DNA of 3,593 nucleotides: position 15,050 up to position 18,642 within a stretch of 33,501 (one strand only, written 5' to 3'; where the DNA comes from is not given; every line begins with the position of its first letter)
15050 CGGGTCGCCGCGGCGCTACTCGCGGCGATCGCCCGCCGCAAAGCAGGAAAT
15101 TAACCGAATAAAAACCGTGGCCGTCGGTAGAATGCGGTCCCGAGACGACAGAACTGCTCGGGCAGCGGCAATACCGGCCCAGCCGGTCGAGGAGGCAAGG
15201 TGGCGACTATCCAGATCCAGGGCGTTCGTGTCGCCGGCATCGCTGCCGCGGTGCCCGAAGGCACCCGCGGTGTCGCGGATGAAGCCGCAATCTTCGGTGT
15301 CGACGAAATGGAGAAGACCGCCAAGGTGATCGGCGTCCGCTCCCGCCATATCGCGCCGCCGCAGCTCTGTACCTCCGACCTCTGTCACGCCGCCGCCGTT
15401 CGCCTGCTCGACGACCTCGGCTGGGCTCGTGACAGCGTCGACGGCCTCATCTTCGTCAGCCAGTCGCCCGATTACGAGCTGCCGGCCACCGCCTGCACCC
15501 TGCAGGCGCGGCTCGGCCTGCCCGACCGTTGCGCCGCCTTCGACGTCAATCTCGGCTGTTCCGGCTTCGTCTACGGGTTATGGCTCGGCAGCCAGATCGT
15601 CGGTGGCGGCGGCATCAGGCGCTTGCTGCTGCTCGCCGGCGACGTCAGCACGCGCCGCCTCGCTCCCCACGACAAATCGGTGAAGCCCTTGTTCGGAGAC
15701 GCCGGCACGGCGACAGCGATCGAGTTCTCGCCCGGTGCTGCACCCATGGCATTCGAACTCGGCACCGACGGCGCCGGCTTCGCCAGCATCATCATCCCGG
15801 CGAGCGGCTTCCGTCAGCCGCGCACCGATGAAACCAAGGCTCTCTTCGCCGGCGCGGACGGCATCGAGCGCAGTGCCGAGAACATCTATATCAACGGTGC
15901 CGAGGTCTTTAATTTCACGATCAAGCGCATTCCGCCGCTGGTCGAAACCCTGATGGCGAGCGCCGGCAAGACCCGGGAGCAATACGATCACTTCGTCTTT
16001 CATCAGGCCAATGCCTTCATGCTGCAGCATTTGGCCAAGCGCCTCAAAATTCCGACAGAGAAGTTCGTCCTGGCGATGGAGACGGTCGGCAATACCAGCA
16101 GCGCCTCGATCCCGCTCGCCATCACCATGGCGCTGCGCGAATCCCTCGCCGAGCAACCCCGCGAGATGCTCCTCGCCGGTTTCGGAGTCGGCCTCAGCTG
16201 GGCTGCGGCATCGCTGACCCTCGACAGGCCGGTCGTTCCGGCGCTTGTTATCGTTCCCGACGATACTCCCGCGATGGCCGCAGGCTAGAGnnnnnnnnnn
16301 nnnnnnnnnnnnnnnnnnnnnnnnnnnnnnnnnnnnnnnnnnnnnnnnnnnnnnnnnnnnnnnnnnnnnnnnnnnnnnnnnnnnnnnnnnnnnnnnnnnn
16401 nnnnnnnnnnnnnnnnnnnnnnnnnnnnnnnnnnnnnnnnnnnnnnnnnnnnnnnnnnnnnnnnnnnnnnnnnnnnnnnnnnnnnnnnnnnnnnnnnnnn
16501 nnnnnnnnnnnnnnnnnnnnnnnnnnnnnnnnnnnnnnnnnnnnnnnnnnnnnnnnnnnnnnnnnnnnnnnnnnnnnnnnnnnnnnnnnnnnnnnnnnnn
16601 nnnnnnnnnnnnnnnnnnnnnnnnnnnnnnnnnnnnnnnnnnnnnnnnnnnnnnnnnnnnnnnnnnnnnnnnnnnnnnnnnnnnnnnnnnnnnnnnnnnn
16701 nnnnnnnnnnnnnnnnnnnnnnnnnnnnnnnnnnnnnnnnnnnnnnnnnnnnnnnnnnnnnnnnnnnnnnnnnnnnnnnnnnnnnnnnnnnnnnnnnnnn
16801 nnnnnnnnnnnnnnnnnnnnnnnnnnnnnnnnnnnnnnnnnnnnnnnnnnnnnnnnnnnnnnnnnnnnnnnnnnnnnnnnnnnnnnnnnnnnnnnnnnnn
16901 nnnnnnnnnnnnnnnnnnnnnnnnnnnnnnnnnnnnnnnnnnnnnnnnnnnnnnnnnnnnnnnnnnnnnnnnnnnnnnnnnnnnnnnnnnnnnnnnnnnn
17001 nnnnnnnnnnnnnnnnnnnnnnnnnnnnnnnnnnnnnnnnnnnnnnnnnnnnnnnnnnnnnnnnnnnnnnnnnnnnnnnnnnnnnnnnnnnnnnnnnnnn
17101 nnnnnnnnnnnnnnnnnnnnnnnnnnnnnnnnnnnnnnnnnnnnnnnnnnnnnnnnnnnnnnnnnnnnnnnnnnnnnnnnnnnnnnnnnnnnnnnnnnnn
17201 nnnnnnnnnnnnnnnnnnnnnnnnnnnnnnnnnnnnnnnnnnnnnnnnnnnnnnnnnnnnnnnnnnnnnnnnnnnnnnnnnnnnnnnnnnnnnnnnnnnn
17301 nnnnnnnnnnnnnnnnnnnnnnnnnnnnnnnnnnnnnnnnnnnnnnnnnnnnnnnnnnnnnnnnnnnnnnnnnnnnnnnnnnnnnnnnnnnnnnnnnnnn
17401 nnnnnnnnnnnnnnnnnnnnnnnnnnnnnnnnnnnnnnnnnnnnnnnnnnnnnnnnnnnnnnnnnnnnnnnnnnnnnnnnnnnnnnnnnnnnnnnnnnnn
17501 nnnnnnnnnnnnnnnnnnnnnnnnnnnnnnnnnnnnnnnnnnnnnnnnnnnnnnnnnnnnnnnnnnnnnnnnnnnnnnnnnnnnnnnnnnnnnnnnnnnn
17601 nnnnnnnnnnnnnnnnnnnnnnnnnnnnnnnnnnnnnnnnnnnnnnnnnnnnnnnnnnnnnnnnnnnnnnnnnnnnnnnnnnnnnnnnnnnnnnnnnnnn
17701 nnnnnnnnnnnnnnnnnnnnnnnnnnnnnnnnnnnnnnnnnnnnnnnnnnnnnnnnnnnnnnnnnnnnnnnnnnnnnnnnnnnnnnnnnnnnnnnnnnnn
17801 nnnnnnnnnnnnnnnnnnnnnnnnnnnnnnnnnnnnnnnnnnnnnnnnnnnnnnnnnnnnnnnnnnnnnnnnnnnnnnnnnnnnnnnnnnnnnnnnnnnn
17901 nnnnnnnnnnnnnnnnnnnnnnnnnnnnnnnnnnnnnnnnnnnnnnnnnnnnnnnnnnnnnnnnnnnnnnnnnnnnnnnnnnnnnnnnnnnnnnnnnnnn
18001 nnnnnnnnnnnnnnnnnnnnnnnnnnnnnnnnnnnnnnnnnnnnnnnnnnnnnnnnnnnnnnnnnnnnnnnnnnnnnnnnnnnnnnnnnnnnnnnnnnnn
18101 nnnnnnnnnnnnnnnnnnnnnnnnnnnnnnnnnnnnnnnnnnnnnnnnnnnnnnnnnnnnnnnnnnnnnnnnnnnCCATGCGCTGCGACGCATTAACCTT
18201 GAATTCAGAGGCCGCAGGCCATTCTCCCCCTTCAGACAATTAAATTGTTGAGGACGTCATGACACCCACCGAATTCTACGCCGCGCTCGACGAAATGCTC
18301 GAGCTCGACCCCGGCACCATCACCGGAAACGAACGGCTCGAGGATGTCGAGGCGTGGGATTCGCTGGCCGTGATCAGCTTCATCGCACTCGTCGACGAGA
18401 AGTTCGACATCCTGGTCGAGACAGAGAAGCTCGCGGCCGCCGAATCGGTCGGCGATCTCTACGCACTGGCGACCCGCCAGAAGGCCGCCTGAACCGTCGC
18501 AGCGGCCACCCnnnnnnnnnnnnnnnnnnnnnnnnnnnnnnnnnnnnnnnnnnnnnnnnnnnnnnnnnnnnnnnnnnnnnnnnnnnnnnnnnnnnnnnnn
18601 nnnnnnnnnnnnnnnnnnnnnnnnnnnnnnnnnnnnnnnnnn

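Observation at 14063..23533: pseG/pseH pair split by a private KAS III-SDR-ACP-hydrolase cassette and Rieske oxygenases, capped by a TPR-GT41 transferase: candidate undescribed acyl-nonulosonate tailoring and transfer system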

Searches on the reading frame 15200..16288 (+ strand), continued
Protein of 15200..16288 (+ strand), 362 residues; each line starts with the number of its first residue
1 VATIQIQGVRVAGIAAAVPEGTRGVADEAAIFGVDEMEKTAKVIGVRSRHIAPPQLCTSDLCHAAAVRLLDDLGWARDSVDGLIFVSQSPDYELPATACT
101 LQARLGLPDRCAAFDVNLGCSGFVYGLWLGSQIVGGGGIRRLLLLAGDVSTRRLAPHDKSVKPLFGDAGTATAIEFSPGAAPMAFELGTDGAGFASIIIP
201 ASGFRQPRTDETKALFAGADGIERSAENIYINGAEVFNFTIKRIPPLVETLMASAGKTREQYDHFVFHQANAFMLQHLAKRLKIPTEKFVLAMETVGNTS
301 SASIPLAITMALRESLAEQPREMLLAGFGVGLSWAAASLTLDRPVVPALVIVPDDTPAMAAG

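Call 55: search_protein_families(library=ncbifam, proteins=[L022:15817-16380:+, L006:4203-4787:+, L001:14115-14708:+, L022:14800-15813:+, L004:8764-9879:-, L022:8706-9629:-, L022:12940-13770:+, L004:6874-7638:-, L004:7635-8708:-], max_evalue=0.001)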
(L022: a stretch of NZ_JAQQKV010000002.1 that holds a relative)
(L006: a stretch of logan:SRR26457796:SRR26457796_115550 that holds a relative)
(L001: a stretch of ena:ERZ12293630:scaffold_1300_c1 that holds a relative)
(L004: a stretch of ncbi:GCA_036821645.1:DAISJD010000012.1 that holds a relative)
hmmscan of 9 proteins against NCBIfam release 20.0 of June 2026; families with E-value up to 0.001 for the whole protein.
L022:15817-16380:+ (187 aa): 1 family
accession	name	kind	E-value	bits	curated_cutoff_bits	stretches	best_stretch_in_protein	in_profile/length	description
TIGR03585.1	PseH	equivalog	6.5e-15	55.6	93.1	1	8-159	3-153/156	UDP-4-amino-4,6-dideoxy-N-acetyl-beta-L-altrosamine N-acetyltransferase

L006:4203-4787:+ (194 aa): 2 families
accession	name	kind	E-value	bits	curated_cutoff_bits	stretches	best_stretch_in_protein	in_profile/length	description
TIGR03585.1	PseH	equivalog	9.2e-16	58.3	93.1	1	17-162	8-152/156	UDP-4-amino-4,6-dideoxy-N-acetyl-beta-L-altrosamine N-acetyltransferase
NF040503.1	resist_ArsN1a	equivalog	1.9e-05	24.4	170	1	72-167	60-157/159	arsinothricin resistance N-acetyltransferase ArsN1 family A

L001:14115-14708:+ (197 aa): 5 families
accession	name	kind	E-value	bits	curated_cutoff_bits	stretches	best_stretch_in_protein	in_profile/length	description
TIGR03585.1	PseH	equivalog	2.2e-15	57.1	93.1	1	19-166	9-155/156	UDP-4-amino-4,6-dideoxy-N-acetyl-beta-L-altrosamine N-acetyltransferase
NF040503.1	resist_ArsN1a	equivalog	2.4e-08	33.9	170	1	74-169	61-158/159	arsinothricin resistance N-acetyltransferase ArsN1 family A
NF040504.1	resist_ArsN1b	equivalog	2.9e-05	23.9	210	1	91-164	81-153/159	arsinothricin resistance N-acetyltransferase ArsN1 family B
NF040502.1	PPT_acetyltrans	equivalog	0.00013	21.7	300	1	91-166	90-164/183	phosphinothricin N-acetyltransferase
NF000225.3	AAC_6p_Strep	exception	0.00064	19.7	250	1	88-154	68-134/156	aminoglycoside 6'-N-acetyltransferase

L022:14800-15813:+ (337 aa): 1 family
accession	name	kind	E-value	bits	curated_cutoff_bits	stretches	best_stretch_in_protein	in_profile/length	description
TIGR03590.1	PseG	equivalog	3.4e-49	167.9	153.55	1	4-275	3-275/280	UDP-2,4-diacetamido-2,4,6-trideoxy-beta-L-altropyranose hydrolase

L004:8764-9879:- (371 aa): 1 family
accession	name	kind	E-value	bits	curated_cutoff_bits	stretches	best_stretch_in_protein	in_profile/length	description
TIGR03590.1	PseG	equivalog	2.5e-35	122.4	153.55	1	8-289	2-276/280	UDP-2,4-diacetamido-2,4,6-trideoxy-beta-L-altropyranose hydrolase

L022:8706-9629:- (307 aa): 0 families

L022:12940-13770:+ (276 aa): 28 families (the best 25 are shown)
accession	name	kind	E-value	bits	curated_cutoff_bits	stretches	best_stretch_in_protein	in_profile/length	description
NF011457.0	PRK14875.1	equivalog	5.2e-54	183.6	307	1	26-275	122-370/372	acetoin dehydrogenase dihydrolipoyllysine-residue acetyltransferase subunit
NF051488.1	bifunc_PcaDC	exception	6.3e-29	101.2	390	1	32-274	8-250/375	bifunctional 3-oxoadipate enol-lactonase/4-carboxymuconolactone decarboxylase PcaDC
NF045632.1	hydroxlase_HsaD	equivalog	7.8e-28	97.2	400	1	24-264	22-278/290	4,5:9,10-diseco-3-hydroxy-5,9,17-trioxoandrosta-1(10),2-diene-4-oate hydrolase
TIGR02427.1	protocat_pcaD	equivalog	5.1e-24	85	255.85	2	28-136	4-113/251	3-oxoadipate enol-lactonase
TIGR03056.1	bchO_mg_che_rel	equivalog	1.4e-22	80.1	172.55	1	29-273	21-276/278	alpha/beta fold hydrolase BchO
TIGR03695.1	menH_SHCHC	equivalog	1.3e-20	73.9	208.55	1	36-133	2-102/252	2-succinyl-6-hydroxy-2,4-cyclohexadiene-1-carboxylate synthase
TIGR03611.1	RutD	equivalog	1e-15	57.8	238.5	1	32-133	9-111/258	pyrimidine utilization protein D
NF008340.0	PRK11126.1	equivalog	2.1e-15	56.6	261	1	32-125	10-101/255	2-succinyl-6-hydroxy-2,4-cyclohexadiene-1-carboxylate synthase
TIGR03343.1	biphenyl_bphD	equivalog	5.9e-15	55.2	462.15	1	35-263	29-269/282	2-hydroxy-6-oxo-6-phenylhexa-2,4-dienoate hydrolase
NF050089.1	i_nPHAscl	equivalog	7.3e-15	54.8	300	1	27-148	10-130/288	intracellular short-chain-length polyhydroxyalkanoate depolymerase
TIGR01738.1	bioH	equivalog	1.6e-14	54.2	206.95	1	37-135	5-98/245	pimeloyl-ACP methyl ester esterase BioH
NF002938.0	PRK03592.1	equivalog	5.2e-14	52.3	241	1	26-133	22-127/298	haloalkane dehalogenase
NF051487.1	bifunc_PcaCD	exception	4.1e-12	45.9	430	1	32-273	168-410/413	bifunctional 4-carboxymuconolactone decarboxylase/3-oxoadipate enol-lactonase PcaCD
NF052614.1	AB_fold_OlsI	equivalog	2.8e-10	40.2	385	1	90-267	76-248/272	ornithine lipid biosynthesis O-acyltransferase OlsI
NF058580.1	lipase_V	equivalog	3e-10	40.2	300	1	24-146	13-128/230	EstV family lipase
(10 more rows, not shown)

L004:6874-7638:- (254 aa): 5 families
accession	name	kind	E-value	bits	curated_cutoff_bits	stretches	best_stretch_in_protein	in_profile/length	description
NF009905.0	PRK13368.1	subfamily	8.2e-12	45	255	1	14-127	3-114/243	3-deoxy-manno-octulosonate cytidylyltransferase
NF003952.0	PRK05450.1-5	subfamily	9.6e-12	44.6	193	1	15-128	4-117/250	3-deoxy-manno-octulosonate cytidylyltransferase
NF003948.0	PRK05450.1-1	equivalog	2.4e-09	36.8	281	1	14-124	6-117/248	3-deoxy-manno-octulosonate cytidylyltransferase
NF003950.0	PRK05450.1-3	subfamily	5.5e-07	29.2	234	1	14-126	3-116/248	3-deoxy-manno-octulosonate cytidylyltransferase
TIGR00466.1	kdsB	equivalog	3.8e-06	26.5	155.2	1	15-124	4-113/241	3-deoxy-manno-octulosonate cytidylyltransferase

L004:7635-8708:- (357 aa): 2 families
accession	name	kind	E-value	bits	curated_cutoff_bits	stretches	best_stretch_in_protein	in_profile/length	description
TIGR03586.1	PseI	equivalog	2.9e-141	470.4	340.25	1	16-342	1-327/327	pseudaminic acid synthase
TIGR03569.1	NeuB_NnaB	equivalog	5.5e-89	298.5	399.65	1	18-341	2-328/329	N-acetylneuraminate synthase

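Call 66: search_solved_structures(query=window:15200-16288:+, max_evalue=1e-30, show_alignments=2)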
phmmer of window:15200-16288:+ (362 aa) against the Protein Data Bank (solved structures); distinct sequences matched with E-value up to 1e-30: 21.
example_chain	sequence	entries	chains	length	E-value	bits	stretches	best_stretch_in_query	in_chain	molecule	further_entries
4efi_A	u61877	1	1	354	4.4e-87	295.7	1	4-341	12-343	3-oxoacyl-(Acyl-carrier protein) synthase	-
3gwa_A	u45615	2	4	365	5.4e-74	252.6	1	11-337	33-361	3-oxoacyl-(Acyl-carrier-protein) synthase III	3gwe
4ryb_A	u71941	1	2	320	2.1e-40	142.2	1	10-339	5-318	3-oxoacyl-[acyl-carrier-protein] synthase 3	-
3il5_A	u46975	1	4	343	1.1e-39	139.7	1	44-342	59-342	3-oxoacyl-[acyl-carrier-protein] synthase 3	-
4dfe_A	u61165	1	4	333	6e-39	137.4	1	30-337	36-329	3-oxoacyl-[acyl-carrier-protein] synthase 3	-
3il6_A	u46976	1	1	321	8.7e-39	136.8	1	45-341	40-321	3-oxoacyl-[acyl-carrier-protein] synthase 3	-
3il4_A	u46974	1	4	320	3.6e-38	134.8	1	44-341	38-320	3-oxoacyl-[acyl-carrier-protein] synthase 3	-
1zow_A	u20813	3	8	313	3.9e-38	134.7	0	37-196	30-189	3-oxoacyl-[acyl-carrier-protein] synthase III | 3-oxoacyl-[acyl-carrier-protein] synthase 3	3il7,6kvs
1ebl_A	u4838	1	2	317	5.4e-38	134.2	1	10-338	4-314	BETA-KETOACYL-ACP SYNTHASE III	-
6x7r_A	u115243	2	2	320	1.1e-37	133.2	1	10-338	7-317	3-oxoacyl-[acyl-carrier-protein] synthase 3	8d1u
1hn9_A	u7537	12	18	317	1.1e-37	133.2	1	10-338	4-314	BETA-KETOACYL-ACYL CARRIER PROTEIN SYNTHASE III | 3-oxoacyl-[acyl-carrier-protein] synthase III | 3-oxoacyl-[acyl-carrier-protein] synthase 3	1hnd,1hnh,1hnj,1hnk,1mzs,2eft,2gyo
9ka2_A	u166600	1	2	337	1.4e-37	132.9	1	10-338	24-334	Beta-ketoacyl-[acyl-carrier-protein] synthase III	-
3il9_A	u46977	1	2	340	1.4e-37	132.8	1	10-338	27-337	3-oxoacyl-[acyl-carrier-protein] synthase 3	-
1ub7_A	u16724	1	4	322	1.5e-37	132.7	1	13-340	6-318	3-oxoacyl-[acyl-carrier protein] synthase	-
8vd9_A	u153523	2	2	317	3.6e-37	131.5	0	12-196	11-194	Beta-ketoacyl-[acyl-carrier-protein] synthase III 1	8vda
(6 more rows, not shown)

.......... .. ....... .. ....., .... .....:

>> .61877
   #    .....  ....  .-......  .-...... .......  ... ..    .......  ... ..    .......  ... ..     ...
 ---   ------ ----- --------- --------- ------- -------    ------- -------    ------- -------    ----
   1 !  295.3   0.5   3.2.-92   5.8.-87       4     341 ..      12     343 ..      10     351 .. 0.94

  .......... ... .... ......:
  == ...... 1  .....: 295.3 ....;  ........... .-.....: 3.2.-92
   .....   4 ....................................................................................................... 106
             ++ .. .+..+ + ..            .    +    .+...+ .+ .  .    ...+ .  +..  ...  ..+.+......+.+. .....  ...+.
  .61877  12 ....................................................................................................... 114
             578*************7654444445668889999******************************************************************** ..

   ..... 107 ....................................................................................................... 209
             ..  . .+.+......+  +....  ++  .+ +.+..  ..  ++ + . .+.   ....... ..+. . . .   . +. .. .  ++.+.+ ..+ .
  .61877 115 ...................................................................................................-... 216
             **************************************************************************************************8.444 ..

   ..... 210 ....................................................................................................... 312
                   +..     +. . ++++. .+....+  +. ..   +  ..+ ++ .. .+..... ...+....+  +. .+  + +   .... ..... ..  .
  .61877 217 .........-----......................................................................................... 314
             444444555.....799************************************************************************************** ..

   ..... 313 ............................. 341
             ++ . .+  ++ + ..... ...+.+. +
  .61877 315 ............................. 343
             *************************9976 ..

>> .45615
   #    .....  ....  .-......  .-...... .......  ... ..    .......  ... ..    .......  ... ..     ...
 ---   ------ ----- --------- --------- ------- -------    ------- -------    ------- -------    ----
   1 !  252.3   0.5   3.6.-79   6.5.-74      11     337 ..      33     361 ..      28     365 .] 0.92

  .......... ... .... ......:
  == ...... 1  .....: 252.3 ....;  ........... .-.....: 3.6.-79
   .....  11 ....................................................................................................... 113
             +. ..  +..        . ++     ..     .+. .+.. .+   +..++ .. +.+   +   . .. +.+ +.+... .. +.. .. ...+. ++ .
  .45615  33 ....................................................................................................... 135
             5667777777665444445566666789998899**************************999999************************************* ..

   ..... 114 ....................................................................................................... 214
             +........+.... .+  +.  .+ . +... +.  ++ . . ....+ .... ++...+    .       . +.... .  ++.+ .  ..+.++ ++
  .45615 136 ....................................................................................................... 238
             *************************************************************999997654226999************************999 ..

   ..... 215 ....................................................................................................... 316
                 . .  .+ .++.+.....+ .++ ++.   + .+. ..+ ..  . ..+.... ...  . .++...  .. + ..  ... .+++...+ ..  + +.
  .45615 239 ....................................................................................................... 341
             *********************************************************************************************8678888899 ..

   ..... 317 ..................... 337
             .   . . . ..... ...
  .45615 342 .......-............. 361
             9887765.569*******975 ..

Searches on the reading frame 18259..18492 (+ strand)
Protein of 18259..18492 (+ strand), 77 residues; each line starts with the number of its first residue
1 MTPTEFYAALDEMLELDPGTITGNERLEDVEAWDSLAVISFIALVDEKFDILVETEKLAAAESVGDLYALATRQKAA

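Call 3: search_protein_families(library=pfam, proteins=[window:18259-18492:+], max_evalue=0.01)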
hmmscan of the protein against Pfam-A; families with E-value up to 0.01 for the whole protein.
window:18259-18492:+ (77 aa): 2 families
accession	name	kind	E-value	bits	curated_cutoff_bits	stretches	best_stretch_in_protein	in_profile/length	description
PF00550.31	PP-binding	-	9.7e-05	23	20.8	1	9-70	6-66/67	Phosphopantetheine attachment site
PF14573.12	PP-binding_2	-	0.00072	20.2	32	1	17-71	30-84/96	Acyl-carrier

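Call 4: search_protein_families(library=ncbifam, proteins=[window:18259-18492:+], max_evalue=0.01)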
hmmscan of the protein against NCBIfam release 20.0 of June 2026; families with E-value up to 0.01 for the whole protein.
window:18259-18492:+ (77 aa): 9 families
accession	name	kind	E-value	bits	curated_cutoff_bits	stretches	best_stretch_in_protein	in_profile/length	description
NF002150.0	PRK00982.1-4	subfamily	2.9e-07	30.6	66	1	11-73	15-77/80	acyl carrier protein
NF002148.0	PRK00982.1-2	subfamily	0.00035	20.4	71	1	12-70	15-73/79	acyl carrier protein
NF004533.0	PRK05883.1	equivalog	0.00042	20.1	72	1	9-69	31-91/100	acyl carrier protein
TIGR00517.1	acyl_carrier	equivalog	0.0021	17.9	70.45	1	11-67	13-69/77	acyl carrier protein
NF009104.0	PRK12449.1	equivalog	0.003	17.5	70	1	20-68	24-72/80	acyl carrier protein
NF002147.0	PRK00982.1-1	equivalog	0.0036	17.1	84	1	11-71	17-77/83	acyl carrier protein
NF058660.1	cispen_ACP_AmcB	equivalog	0.0052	16.9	80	1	14-74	16-78/80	cispentacin biosynthesis acyl carrier protein AmcB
NF006031.0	PRK08172.1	equivalog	0.0053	17.4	76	1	14-72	17-75/82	acyl carrier protein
NF040636.1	AcpM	exception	0.0081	16.1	146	1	10-70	14-74/93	meromycolate extension acyl carrier protein AcpM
